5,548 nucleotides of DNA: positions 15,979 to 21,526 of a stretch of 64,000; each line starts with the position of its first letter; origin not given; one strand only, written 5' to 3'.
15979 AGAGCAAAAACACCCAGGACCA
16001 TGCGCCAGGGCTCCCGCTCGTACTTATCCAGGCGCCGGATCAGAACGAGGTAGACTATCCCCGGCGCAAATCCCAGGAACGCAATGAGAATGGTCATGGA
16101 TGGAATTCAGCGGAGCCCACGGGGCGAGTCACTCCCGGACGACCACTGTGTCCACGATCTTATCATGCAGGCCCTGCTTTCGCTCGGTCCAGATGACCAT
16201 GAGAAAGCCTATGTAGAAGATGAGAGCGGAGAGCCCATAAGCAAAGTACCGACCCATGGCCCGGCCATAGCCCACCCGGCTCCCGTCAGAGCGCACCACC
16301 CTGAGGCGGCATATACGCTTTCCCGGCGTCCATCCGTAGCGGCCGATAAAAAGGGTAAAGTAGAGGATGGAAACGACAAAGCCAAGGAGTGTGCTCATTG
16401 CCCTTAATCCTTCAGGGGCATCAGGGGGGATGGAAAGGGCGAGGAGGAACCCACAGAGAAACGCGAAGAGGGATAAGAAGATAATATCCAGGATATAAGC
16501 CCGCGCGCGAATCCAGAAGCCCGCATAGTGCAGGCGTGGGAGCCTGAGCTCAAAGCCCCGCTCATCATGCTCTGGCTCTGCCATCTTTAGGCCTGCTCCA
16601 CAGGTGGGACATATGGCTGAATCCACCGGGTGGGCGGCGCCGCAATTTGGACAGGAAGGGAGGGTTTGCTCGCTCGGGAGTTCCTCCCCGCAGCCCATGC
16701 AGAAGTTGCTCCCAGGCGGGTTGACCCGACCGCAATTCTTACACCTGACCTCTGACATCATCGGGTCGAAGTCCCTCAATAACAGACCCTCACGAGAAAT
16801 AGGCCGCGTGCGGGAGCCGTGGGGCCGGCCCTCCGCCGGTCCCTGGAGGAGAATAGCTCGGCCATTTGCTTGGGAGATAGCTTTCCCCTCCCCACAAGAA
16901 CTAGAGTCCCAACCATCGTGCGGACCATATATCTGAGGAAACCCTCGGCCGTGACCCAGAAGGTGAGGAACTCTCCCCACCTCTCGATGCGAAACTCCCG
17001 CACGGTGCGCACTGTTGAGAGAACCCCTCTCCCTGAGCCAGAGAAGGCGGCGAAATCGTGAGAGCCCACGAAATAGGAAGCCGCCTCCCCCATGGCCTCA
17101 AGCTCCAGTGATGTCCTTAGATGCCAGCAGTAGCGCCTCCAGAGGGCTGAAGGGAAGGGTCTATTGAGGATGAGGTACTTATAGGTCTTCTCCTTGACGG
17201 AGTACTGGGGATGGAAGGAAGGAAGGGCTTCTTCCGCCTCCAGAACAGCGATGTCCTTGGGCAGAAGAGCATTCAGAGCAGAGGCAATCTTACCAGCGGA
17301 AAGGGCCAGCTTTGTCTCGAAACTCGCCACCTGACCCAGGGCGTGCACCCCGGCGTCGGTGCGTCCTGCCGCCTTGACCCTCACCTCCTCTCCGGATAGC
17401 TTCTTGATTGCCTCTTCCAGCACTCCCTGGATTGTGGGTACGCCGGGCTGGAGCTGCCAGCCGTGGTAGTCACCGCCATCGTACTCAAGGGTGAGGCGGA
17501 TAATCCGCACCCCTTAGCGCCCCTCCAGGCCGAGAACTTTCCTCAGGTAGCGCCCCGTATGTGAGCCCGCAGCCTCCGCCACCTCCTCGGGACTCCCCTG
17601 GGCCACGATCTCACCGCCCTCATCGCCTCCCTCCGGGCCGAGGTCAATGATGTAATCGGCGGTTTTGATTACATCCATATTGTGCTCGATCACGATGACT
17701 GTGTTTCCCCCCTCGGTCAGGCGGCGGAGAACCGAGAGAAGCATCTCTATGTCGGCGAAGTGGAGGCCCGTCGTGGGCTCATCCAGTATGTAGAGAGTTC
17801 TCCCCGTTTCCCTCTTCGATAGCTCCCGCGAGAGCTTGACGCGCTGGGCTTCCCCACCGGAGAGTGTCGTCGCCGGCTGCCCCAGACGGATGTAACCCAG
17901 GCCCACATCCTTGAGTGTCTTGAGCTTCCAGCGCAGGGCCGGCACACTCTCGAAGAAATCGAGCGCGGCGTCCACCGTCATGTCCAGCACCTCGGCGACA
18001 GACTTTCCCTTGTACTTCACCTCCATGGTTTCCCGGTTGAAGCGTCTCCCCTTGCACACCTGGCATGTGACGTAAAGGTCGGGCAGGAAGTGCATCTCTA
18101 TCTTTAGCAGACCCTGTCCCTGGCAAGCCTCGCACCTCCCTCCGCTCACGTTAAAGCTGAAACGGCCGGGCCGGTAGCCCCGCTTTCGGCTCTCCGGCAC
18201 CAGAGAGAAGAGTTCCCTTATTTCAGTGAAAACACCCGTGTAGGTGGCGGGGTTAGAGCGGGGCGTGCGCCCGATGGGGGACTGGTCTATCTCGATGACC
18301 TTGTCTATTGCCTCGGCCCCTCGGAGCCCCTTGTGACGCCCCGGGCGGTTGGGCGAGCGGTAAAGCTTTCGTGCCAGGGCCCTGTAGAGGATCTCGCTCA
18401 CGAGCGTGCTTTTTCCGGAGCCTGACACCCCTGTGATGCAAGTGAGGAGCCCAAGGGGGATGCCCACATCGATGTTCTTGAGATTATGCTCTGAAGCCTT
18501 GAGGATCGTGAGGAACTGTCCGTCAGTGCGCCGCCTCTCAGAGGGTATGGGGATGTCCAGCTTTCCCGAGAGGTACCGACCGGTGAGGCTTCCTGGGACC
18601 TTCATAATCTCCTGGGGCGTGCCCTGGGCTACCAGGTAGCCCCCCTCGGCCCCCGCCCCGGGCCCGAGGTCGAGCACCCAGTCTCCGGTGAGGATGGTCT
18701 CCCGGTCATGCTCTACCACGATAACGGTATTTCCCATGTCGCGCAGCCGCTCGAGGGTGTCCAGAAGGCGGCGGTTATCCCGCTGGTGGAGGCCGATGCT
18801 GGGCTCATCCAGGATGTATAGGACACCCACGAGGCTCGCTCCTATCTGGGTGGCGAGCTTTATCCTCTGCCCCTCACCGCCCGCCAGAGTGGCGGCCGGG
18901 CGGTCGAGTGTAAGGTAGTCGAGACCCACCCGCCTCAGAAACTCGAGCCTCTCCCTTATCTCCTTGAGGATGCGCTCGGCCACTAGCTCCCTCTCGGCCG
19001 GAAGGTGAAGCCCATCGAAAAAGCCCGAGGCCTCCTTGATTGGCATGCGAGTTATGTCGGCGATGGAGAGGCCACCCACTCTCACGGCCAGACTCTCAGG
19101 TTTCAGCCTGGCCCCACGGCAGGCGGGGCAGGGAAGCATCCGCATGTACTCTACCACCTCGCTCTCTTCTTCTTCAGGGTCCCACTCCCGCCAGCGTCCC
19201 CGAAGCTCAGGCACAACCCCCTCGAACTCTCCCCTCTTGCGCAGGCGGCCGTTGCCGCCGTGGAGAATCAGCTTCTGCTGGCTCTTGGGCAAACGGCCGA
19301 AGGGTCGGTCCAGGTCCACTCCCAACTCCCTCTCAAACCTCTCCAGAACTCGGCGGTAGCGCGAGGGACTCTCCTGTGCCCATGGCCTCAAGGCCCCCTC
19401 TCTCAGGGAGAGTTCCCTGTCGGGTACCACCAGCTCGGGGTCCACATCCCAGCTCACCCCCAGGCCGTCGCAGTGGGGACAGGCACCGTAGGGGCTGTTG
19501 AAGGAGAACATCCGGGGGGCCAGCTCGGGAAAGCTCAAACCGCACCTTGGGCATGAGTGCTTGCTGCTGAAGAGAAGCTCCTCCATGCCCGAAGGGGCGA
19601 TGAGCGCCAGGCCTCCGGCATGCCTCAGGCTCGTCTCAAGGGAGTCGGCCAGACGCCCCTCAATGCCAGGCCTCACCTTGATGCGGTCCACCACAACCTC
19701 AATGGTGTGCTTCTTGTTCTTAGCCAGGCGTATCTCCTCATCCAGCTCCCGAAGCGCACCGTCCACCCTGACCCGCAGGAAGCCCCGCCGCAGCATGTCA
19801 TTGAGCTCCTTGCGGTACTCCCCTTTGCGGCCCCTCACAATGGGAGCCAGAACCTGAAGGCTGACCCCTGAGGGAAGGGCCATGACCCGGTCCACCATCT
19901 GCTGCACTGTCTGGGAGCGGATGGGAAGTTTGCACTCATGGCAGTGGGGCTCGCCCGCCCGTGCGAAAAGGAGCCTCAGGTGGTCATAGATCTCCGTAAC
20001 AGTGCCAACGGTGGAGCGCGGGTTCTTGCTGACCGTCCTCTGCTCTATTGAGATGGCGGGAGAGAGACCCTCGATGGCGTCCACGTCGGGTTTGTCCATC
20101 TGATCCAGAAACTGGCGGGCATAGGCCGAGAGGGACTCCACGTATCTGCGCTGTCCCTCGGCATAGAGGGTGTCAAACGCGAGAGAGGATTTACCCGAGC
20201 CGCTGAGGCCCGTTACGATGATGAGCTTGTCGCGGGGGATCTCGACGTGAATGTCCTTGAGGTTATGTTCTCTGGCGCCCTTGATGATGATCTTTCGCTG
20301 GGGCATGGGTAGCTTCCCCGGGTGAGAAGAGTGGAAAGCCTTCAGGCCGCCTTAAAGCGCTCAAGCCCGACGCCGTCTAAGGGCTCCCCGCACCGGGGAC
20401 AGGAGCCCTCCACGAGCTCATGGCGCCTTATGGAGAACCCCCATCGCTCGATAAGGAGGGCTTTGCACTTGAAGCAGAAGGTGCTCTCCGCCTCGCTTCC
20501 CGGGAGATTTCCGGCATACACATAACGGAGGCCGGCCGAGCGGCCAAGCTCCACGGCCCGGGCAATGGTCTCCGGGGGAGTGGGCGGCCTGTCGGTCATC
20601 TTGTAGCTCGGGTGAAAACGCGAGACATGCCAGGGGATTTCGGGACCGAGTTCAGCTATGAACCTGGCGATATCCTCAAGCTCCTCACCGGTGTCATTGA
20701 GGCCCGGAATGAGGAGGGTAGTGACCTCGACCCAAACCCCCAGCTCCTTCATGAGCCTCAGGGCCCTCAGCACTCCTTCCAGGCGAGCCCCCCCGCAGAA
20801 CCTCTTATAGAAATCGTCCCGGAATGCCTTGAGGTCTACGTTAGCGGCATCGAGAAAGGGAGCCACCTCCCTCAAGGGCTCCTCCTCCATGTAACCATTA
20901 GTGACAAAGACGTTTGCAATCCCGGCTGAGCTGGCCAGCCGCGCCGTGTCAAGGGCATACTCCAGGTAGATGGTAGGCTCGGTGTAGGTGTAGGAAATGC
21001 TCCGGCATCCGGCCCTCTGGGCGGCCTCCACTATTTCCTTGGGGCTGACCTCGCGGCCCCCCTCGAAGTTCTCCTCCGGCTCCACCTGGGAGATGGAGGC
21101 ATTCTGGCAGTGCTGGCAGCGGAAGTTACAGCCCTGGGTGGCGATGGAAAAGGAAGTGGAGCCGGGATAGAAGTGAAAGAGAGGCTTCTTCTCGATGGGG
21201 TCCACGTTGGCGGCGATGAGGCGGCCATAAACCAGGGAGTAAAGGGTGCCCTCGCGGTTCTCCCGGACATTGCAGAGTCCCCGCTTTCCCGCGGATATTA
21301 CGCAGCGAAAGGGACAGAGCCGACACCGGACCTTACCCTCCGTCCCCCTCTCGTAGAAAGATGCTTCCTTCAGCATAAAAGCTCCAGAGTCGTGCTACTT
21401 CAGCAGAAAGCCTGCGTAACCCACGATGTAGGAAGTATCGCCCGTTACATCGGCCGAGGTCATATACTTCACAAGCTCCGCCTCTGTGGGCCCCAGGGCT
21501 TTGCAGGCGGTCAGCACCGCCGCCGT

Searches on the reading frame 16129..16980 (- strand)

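Call 9: search_protein_families(library=pfam, proteins=[window:16129-16980:-], max_evalue=0.001)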
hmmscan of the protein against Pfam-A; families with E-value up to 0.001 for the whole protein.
window:16129-16980:- (283 aa): 8 families
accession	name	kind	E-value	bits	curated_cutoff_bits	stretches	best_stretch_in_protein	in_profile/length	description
PF06271.18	RDD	-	1.5e-24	87.3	24.1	1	152-276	1-136/137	RDD family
PF13240.11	Zn_Ribbon_1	-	2.6e-10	40.2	25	2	80-101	2-23/23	zinc-ribbon domain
PF12773.13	DZR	-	7.1e-10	39.3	27.3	1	80-128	1-45/45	Double zinc ribbon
PF13248.11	Zn_ribbon_3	-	4.8e-06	26.3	27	0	109-131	4-26/26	zinc-ribbon domain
PF17032.10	Zn_ribbon_15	-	2.2e-05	25.6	28.9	0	77-98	52-73/73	zinc-ribbon family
PF24463.1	DUF7577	-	8.8e-05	22.5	28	1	77-102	2-27/27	Domain of unknown function (DUF7577)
PF18912.6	DZR_2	-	0.0001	22.5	27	0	79-127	9-55/56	Double zinc ribbon domain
PF12172.15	zf-ChsH2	-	0.00011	22.3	23.2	0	79-99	13-33/37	ChsH2, rubredoxin-like zinc ribbon domain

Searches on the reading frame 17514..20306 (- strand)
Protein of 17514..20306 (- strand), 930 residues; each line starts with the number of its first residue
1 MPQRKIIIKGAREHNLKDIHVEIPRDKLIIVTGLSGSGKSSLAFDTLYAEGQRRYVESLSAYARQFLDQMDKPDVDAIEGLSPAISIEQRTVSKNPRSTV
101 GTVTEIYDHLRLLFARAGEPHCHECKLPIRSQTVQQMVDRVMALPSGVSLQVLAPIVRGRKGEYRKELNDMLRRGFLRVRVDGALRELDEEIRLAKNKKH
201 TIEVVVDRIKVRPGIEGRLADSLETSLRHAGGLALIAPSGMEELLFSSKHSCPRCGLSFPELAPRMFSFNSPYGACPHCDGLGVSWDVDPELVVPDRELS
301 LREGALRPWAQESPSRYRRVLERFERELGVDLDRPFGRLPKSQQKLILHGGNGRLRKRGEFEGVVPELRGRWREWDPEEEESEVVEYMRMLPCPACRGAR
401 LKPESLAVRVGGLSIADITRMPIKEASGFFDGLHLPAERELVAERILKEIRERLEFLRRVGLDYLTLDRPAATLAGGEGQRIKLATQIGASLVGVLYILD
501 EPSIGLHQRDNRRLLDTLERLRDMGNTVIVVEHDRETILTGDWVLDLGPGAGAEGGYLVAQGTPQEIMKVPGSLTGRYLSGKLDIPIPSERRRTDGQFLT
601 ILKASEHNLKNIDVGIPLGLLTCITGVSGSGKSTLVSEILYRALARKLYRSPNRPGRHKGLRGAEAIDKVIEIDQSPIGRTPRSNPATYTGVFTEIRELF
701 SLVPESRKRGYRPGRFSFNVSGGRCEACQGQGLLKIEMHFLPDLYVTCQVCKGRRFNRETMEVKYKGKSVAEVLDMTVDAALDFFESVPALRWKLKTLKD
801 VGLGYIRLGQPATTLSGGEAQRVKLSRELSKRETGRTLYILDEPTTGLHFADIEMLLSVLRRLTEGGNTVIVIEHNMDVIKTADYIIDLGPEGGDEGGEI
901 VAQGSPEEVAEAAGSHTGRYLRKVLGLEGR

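Call 9: search_protein_families(library=pfam, proteins=[window:17514-20306:-], max_evalue=0.001)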
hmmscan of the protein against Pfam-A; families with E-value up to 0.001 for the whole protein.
window:17514-20306:- (930 aa): 17 families
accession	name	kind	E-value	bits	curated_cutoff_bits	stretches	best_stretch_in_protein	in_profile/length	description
PF17760.6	UvrA_inter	-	2.7e-37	127.4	23.3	1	132-237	1-106/109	UvrA interaction domain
PF17755.6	UvrA_DNA-bind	-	9.5e-21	74.6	23.2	1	289-376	1-100/110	UvrA DNA-binding domain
PF00005.33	ABC_tran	-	2.2e-18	67.6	25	1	795-846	89-137/137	ABC transporter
PF02463.25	SMC_N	-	1e-08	35.3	40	0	814-888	136-210/220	RecF/RecN/SMC N terminal domain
PF13191.12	AAA_16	-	5.6e-08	33.9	32.6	0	621-649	26-54/167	AAA ATPase domain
PF13555.12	AAA_29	-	2.3e-07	30.9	27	0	621-636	24-39/61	P-loop containing region of AAA domain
PF13304.12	AAA_21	-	1.6e-06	28.8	27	0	833-873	256-296/304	AAA domain, putative AbiEii toxin, Type IV TA system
PF13476.12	AAA_23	-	5e-06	27.7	27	0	621-656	21-55/201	AAA domain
PF20703.3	nSTAND1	-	5.8e-06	26.6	27.1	0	12-52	19-59/379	Novel STAND NTPase 1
PF13481.12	AAA_25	-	1.2e-05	25.5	27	0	23-47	30-54/195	AAA domain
PF13401.12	AAA_22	-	2.8e-05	24.9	27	0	621-646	7-32/130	AAA domain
PF03193.22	RsgA_GTPase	-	5e-05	23.6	30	0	601-658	89-146/174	RsgA GTPase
PF13238.12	AAA_18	-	5.8e-05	24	29.4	0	623-639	2-18/128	AAA domain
PF13671.12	AAA_33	-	6.4e-05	23.7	27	0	622-640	2-20/143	AAA domain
PF06745.19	ATPase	-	8.3e-05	22.5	26.6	0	613-645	13-45/231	KaiC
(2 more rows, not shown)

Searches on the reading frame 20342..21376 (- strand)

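Call 9: search_protein_families(library=pfam, proteins=[window:20342-21376:-], max_evalue=0.001)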
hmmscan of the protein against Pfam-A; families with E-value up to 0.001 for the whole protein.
window:20342-21376:- (344 aa): 2 families
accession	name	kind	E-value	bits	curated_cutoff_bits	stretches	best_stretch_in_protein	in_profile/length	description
PF04055.27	Radical_SAM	-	1.6e-28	100.4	29.5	1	78-240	2-166/166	Radical SAM superfamily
PF13353.11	Fer4_12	-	6.2e-05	23.8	22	1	77-180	9-111/137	4Fe-4S single cluster domain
